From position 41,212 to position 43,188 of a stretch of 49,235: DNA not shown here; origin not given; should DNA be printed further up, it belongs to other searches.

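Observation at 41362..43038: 558-aa coiled-coil protein I cannot place in a family, with a repeated YxPxY...EG beta-module at both ends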

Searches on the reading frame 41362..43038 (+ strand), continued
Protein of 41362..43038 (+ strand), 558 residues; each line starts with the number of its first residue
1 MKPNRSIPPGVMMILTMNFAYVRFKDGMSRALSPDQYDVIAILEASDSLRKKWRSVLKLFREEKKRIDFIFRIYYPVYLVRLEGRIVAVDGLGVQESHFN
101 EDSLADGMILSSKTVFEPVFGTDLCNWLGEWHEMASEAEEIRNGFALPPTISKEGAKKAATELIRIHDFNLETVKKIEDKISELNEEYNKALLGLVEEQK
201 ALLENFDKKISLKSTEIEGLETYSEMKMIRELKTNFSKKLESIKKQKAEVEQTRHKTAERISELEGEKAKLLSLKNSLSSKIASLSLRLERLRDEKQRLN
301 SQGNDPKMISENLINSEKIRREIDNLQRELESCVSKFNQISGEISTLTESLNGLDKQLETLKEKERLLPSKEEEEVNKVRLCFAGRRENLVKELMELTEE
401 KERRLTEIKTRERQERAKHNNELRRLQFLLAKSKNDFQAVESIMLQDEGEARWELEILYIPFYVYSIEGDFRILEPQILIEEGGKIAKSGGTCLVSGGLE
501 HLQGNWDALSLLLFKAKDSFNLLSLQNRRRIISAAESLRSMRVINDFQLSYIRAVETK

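Call 27: search_protein_families(library=ncbifam, proteins=[L010:7683-8954:+, L002:3146-4402:+], max_evalue=0.001)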
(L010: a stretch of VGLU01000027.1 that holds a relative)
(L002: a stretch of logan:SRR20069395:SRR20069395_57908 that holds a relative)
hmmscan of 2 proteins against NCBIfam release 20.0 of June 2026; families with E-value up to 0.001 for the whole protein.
L010:7683-8954:+ (423 aa): 46 families (the best 25 are shown)
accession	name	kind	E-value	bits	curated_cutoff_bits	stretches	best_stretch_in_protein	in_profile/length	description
NF041876.1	EPS_EpsE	equivalog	2e-32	112.9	400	1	229-402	217-385/389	exopolysaccharide biosynthesis GT4 family glycosyltransferase EpsE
TIGR03088.1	stp2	hypoth_equivalog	6.6e-30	104.4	409.05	1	212-414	180-374/374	TIGR03088 family PEP-CTERM/XrtA system glycosyltransferase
TIGR03449.1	mycothiol_MshA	equivalog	3.2e-28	98.7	462.5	1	199-413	189-403/406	D-inositol-3-phosphate glycosyltransferase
TIGR02149.1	glgA_Coryne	subfamily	2.7e-25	89.3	302.4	1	211-413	189-390/391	glycogen synthase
TIGR03999.1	thiol_BshA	equivalog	3.4e-25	88.7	273.7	1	170-414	138-374/375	N-acetyl-alpha-D-glucosaminyl L-malate synthase BshA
TIGR04157.1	glyco_rSAM_CFB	subfamily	6.6e-21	74.8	400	1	211-400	212-396/406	TIGR04157 family glycosyltransferase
NF041139.1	TreT_Thcocales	equivalog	1.2e-20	73.7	775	1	69-412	75-411/412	trehalose synthase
NF038295.1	EPS_HpsP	equivalog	2.1e-20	73.1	550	1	213-413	194-387/388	hormogonium polysaccharide biosynthesis glycosyltransferase HpsP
NF047684.1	TeichurnBiosyTuaC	equivalog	2.3e-20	72.9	550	1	206-412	199-388/391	teichuronic acid biosynthesis protein TuaC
NF053787.1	GlcN_PG_synth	equivalog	2e-18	66.4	480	1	214-414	185-360/361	N-acetylglucosaminyl phosphatidylglycerol synthase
TIGR04047.1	MSMEG_0565_glyc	hypoth_equivalog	2.4e-18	66.4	259.85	1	213-411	181-372/373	MSMEG_0565 family glycosyltransferase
NF041010.1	glycosy_Agl16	equivalog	9.7e-17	60.9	575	1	193-395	151-334/352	glycosylation protein Agl16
TIGR02095.1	glgA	subfamily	1.7e-16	60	328.45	1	215-413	281-477/477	glycogen/starch synthase, ADP-glucose type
TIGR04063.1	stp3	hypoth_equivalog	2.9e-15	56.1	442.05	1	206-414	188-396/397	TIGR04063 family PEP-CTERM/XrtA system glycosyltransferase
NF012028.0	PRK15484.1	subfamily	3.1e-15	56.2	618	1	211-399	178-364/380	lipopolysaccharide N-acetylglucosaminyltransferase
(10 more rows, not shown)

L002:3146-4402:+ (418 aa): 47 families (the best 25 are shown)
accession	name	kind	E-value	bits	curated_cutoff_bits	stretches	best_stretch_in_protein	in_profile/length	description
NF041876.1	EPS_EpsE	equivalog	2.8e-31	109.1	400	1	224-402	212-385/389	exopolysaccharide biosynthesis GT4 family glycosyltransferase EpsE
TIGR03088.1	stp2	hypoth_equivalog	7e-28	97.7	409.05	1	216-413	184-373/374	TIGR03088 family PEP-CTERM/XrtA system glycosyltransferase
TIGR03999.1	thiol_BshA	equivalog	9.1e-28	97.2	273.7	1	169-414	137-374/375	N-acetyl-alpha-D-glucosaminyl L-malate synthase BshA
TIGR03449.1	mycothiol_MshA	equivalog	1.6e-27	96.5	462.5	1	199-414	189-404/406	D-inositol-3-phosphate glycosyltransferase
TIGR04157.1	glyco_rSAM_CFB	subfamily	5.2e-24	85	400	1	212-400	213-396/406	TIGR04157 family glycosyltransferase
TIGR02149.1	glgA_Coryne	subfamily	3.3e-23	82.5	302.4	1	211-413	189-390/391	glycogen synthase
NF041139.1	TreT_Thcocales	equivalog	1.9e-21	76.3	775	1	105-410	109-409/412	trehalose synthase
NF053787.1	GlcN_PG_synth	equivalog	1.3e-20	73.6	480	1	289-414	238-360/361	N-acetylglucosaminyl phosphatidylglycerol synthase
NF038295.1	EPS_HpsP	equivalog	2e-20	73.2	550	1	212-413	193-387/388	hormogonium polysaccharide biosynthesis glycosyltransferase HpsP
NF047684.1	TeichurnBiosyTuaC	equivalog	2.3e-20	72.9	550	1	207-414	200-390/391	teichuronic acid biosynthesis protein TuaC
TIGR02095.1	glgA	subfamily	8.7e-19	67.5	328.45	1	212-413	278-477/477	glycogen/starch synthase, ADP-glucose type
TIGR04047.1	MSMEG_0565_glyc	hypoth_equivalog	1.9e-18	66.7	259.85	1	213-411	181-372/373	MSMEG_0565 family glycosyltransferase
NF012028.0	PRK15484.1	subfamily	5.3e-18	65.3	618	1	186-400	149-365/380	lipopolysaccharide N-acetylglucosaminyltransferase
NF038229.1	Glyco4_Geo_Pelo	equivalog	7.6e-17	61.3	400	1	176-414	109-337/338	GPMC system family 4 glycosyltransferase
NF046085.1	XrtY_assoc_Gly1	equivalog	3.5e-16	59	400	1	167-414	152-385/387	XrtY-associated glycosyltransferase XYAG1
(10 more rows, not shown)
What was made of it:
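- The GT4 shows weak matches to the SdgA/SdgB models (call 27).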

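Call 42: search_protein_families(library=padloc, proteins=[window:41398-43038:+], max_evalue=0.01)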
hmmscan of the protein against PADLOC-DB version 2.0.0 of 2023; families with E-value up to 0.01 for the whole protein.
window:41398-43038:+ (546 aa): 6 families
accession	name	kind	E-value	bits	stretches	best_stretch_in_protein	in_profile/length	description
PDLC03859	LmuB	-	2.2e-07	28.5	1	159-415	202-462/611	-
PDLC03865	LmuB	-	0.0001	18.6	1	159-433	543-811/1007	-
PDLC00583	JetC3|JetC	-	0.00017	17.5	1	178-442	750-1012/1471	DUF3584 domain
PDLC00582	JetC3|JetC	-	0.00048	16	1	155-434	772-1042/1472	DUF3584 domain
PDLC00581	JetC3|JetC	-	0.00078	15.3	1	184-419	404-636/1473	DUF3584 domain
PDLC00580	JetC3|JetC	-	0.0069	12.7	0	298-426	287-406/1068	DUF3584 domain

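Call 43: search_protein_families(library=phrogs, proteins=[window:41398-43038:+], max_evalue=0.01)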
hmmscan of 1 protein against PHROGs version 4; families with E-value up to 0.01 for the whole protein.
window:41398-43038:+ (546 aa): 1 family
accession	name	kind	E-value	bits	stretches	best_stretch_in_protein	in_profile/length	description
phrog_1538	-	tail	0.0085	15.8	0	117-428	269-534/811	tail length tape measure protein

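Call 44: search_protein_representatives(alignment_id=A1)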
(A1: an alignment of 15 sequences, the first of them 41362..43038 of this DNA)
Query: 15 sequences, 547 profile positions. Proteins with E-value up to 0.001 (for the whole library): 102; up to 1e-10: 15; up to 1e-30: 12. The best 102 are listed.
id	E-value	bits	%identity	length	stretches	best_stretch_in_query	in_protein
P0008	1.5e-284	960.9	-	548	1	2-546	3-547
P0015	8.1e-168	575.7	-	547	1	5-547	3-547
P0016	7.7e-128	443.7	-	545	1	5-542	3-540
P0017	3.9e-117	408.4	-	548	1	5-543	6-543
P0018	1.3e-110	386.9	-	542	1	5-541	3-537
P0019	2.3e-100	353.0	-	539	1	5-538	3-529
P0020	3.9e-89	316.0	-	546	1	5-542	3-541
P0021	2.9e-72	260.3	-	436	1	117-539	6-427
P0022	3.7e-65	236.8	-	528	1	6-541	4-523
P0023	7.9e-58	212.6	-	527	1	6-544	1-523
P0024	2.9e-45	171.2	-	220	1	333-538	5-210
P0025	9.6e-40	152.9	-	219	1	334-543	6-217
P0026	2.0e-25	105.7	-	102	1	5-84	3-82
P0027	3.1e-11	58.8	-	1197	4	230-350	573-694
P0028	6.7e-11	57.7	-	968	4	213-350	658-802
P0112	9.0e-04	34.2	-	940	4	239-397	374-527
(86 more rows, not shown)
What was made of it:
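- The true members listed above the gap score 105-961 bits; the next hits are coiled-coil noise at 58 bits or less among 1.84e9 representatives (call 44).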

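Call 46: find_homologous_proteins(query=A3, max_evalue=0.00001)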
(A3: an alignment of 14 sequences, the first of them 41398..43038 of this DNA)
Query A3 (14 sequences) (546 aa, profile of the alignment): 14 proteins with E <= 0.00001 among 8000 candidates.
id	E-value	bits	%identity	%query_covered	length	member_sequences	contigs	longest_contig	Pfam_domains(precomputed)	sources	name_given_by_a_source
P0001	1.8e-208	712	98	100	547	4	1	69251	-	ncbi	ncbi:MAG: hypothetical protein QXQ53_00580 [Candidatus Methanosuratincola sp.]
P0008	3.1e-205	701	73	100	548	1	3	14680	-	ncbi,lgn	ncbi:MAG: hypothetical protein ABC537_03390 [Candidatus Methanosuratincola sp.]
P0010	3.4e-204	698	66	100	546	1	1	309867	-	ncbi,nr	ncbi:MAG: hypothetical protein H5T33_01480 [Candidatus Methanosuratus sp.]|nr:hypothetical protein [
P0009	3.5e-204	697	66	100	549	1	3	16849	-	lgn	-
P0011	1.3e-202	692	66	100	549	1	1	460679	-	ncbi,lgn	-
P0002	2.1e-202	692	90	100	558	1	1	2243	-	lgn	-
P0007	1.3e-198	679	74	99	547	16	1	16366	-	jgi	-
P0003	6.6e-194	664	80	100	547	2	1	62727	-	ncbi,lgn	ncbi:MAG: hypothetical protein WHS82_06250 [Candidatus Methanosuratincola sp.]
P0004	1.1e-193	663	78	100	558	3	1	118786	-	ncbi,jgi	ncbi:MAG: hypothetical protein ACQXXL_03110 [Candidatus Methanosuratincola sp.]|jgi:phage shock prot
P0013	3.7e-191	654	49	100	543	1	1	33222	-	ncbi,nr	ncbi:MAG: hypothetical protein QFX35_02275 [Candidatus Verstraetearchaeota archaeon]|nr:hypothetical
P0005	8.9e-191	653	77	100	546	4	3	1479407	-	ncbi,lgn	ncbi:MAG: hypothetical protein ABC585_04970 [Candidatus Methanosuratincola petrocarbonis]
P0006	1.8e-190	652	76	100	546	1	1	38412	-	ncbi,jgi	-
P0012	6.5e-178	611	68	100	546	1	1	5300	-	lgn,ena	-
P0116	2.2e-11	61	29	4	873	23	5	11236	PF10498.15,PF10046.15,PF11887.14,PF20663.4,PF07889.18,PF05531.18,PF24161.2,PF28019.1,PF08702.16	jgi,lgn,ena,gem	-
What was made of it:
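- Tried and rejected: A third indexed search with A3 returned only the close relatives again, because coil words filled the candidate list (call 46).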

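Call 47: list_cluster_members(proteins=[P0014, P0015, P0016, P0017, P0018, P0019, P0020, P0021, P0022, P0023])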
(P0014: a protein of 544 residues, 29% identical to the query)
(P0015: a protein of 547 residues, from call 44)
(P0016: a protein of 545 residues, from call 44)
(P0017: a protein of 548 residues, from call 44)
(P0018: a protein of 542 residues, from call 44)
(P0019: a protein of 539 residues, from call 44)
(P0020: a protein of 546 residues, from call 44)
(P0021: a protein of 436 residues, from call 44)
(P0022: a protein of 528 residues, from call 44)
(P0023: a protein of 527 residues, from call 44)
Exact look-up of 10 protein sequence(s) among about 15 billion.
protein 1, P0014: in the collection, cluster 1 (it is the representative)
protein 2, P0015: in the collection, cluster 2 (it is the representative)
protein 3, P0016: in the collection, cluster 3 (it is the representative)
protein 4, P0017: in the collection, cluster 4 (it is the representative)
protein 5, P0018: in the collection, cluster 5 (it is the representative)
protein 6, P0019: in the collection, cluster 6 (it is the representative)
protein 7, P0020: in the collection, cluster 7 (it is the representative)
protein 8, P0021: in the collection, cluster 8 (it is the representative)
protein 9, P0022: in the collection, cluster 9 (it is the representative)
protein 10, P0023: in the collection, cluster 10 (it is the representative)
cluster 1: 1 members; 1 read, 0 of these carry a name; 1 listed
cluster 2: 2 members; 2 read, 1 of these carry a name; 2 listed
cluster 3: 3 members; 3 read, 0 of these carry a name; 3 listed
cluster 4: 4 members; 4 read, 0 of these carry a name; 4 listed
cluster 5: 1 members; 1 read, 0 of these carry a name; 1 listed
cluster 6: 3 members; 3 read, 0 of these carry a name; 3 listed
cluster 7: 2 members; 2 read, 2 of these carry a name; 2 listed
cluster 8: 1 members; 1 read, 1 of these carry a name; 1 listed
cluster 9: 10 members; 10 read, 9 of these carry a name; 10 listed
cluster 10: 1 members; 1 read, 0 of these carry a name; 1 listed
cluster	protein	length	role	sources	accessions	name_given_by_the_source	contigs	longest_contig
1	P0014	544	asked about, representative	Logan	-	-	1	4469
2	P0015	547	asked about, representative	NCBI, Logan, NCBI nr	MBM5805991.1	MAG: hypothetical protein FJZ49_08035 [Candidatus Verstraetearchaeota archaeon] | hypothetical protein [Candidatus Verstraetearchaeota archaeon]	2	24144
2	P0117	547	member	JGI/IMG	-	-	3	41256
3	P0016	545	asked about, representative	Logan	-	-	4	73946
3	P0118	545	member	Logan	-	-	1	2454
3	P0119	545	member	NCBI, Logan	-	-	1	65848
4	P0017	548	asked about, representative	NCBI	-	-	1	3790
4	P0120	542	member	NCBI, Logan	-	-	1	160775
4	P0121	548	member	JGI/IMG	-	-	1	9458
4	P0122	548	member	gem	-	-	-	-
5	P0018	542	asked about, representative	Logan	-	-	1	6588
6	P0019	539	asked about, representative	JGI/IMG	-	-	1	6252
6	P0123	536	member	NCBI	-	-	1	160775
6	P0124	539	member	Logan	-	-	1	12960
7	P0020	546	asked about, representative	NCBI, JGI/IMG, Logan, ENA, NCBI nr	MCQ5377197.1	MAG: hypothetical protein NO516_04005 [Candidatus Methanomethylicia archaeon] | hypothetical protein [Candidatus Methanomethylicia archaeon]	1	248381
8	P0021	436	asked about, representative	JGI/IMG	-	DNA repair exonuclease SbcCD ATPase subunit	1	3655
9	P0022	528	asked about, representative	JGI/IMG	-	hypothetical protein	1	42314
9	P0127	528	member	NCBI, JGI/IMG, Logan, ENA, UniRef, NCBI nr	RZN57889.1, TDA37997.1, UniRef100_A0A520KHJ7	MAG: hypothetical protein DSO09_05680 [Candidatus Methanomethylicota archaeon] | hypothetical protein | Uncharacterized protein n=1 Tax=Thermoproteota archaeon TaxID=2056631 ...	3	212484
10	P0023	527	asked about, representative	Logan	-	-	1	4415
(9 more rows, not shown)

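Call 48: find_encoding_contigs(protein=P0120, flank=8000, max_places=2)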
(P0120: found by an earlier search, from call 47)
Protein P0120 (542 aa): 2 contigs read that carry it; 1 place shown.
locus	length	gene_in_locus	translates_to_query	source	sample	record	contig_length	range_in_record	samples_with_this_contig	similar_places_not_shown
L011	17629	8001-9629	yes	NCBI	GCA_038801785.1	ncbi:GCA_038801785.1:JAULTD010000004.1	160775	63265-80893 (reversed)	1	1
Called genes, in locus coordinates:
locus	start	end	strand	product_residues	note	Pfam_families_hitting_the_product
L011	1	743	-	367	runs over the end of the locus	PF13620:CarboxypepD_reg (faint)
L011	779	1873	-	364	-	PF01916:DS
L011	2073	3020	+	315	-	PF00288:GHMP_kinases_N, PF08544:GHMP_kinases_C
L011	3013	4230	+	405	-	PF00291:PALP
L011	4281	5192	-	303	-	PF02082:Rrf2 (weak), PF03444:WHD_HrcA, PF00571:CBS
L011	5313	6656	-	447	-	PF02310:B12-binding, PF19864:Radical_SAM_N2 (faint), PF04055:Radical_SAM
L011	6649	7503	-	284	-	-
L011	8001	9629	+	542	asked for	-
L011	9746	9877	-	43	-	-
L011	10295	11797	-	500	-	PF00474:SSF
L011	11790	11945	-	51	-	-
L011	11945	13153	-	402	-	PF00501:AMP-binding, PF14535:AMP-binding_C_2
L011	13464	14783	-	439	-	PF03600:CitMHS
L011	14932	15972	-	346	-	PF05559:DUF763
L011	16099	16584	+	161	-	-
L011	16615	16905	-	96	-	-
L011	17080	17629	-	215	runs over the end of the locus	-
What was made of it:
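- One genome (GCA_038801785.1) carries a second, solo paralogue with no glycosyltransferase nearby (L011, call 48). A solo paralogue exists without a GT4 (call 48).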

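Call 49: find_encoding_contigs(protein=P0127, flank=8000, max_places=2)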
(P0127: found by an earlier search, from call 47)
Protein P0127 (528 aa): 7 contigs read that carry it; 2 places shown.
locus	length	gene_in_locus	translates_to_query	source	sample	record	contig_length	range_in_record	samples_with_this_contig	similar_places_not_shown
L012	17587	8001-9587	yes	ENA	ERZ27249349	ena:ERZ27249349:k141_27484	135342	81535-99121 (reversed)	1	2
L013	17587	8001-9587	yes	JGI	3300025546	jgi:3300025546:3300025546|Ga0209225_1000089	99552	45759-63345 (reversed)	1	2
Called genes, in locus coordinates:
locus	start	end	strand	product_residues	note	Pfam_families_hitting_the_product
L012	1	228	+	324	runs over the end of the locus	PF03706:LPG_synthase_TM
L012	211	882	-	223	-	PF01865:PhoU_div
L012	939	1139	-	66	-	-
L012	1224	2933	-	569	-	PF00587:tRNA-synt_2b (faint), PF03129:HGTP_anticodon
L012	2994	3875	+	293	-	PF00491:Arginase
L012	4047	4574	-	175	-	-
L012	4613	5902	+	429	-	PF21269:TreT_GT1, PF00534:Glycos_transf_1, PF13692:Glyco_trans_1_4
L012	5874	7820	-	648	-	PF16177:ACAS_N, PF00501:AMP-binding, PF13193:AMP-binding_C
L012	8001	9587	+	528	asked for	-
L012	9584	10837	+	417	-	PF08323:Glyco_transf_5 (weak), PF13439:Glyco_transf_4, PF00982:Glyco_transf_20, PF21269:TreT_GT1 (faint), PF20706:GT4-conflict, PF00534:Glycos_transf_1, PF13692:Glyco_trans_1_4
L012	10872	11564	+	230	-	PF08282:Hydrolase_3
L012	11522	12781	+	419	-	PF00368:HMG-CoA_red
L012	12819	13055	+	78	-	PF27275:MJ0093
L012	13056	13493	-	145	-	PF09885:DUF2112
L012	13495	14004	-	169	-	PF04609:MCR_C (weak)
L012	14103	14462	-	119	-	PF02505:MCR_D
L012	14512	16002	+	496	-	PF26548:DUF8179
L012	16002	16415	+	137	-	PF09875:DUF2102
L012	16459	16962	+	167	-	PF09886:DUF2113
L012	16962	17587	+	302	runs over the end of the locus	PF04609:MCR_C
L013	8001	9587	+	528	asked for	-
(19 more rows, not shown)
